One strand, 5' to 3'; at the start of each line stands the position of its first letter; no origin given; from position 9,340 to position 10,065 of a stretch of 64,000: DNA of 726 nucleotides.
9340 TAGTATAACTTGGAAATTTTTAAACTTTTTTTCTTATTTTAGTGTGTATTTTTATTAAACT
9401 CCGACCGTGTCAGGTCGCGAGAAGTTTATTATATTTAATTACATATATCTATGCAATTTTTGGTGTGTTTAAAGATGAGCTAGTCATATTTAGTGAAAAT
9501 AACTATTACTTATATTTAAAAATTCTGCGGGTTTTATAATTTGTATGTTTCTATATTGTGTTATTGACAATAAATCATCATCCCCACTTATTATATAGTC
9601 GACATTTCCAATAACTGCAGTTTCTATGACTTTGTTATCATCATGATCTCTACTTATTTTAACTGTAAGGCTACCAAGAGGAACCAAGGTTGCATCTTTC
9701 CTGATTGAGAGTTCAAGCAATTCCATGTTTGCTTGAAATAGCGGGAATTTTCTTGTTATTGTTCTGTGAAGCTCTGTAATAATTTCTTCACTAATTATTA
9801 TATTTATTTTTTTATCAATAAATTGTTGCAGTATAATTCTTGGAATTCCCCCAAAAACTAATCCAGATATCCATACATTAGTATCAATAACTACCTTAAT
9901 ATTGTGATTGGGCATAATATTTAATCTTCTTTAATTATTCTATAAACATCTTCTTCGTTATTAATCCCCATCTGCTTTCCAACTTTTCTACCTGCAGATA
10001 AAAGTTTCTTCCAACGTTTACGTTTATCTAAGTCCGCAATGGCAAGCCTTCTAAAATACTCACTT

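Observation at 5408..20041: Family of three secreted proteins sharing an unrecognised ~44-aa tandem repeat module but carrying different catalytic heads (S8 protease, GH18 hydrolase, non-enzymatic)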

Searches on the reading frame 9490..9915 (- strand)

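Call 34: search_protein_families(library=pfam, proteins=[window:9490-9915:-], max_evalue=0.01)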
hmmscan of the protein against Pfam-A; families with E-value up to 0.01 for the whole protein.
window:9490-9915:- (141 aa): 3 families
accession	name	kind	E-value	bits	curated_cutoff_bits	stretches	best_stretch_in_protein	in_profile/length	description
PF13470.12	PIN_3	-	2.4e-18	67.5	27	1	7-112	1-113/115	PIN domain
PF01850.27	PIN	-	9.7e-06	26.6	23.6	1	8-106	1-106/120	PIN domain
PF16289.11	PIN_12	-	0.0019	19.1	32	1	8-56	1-52/172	PIN domain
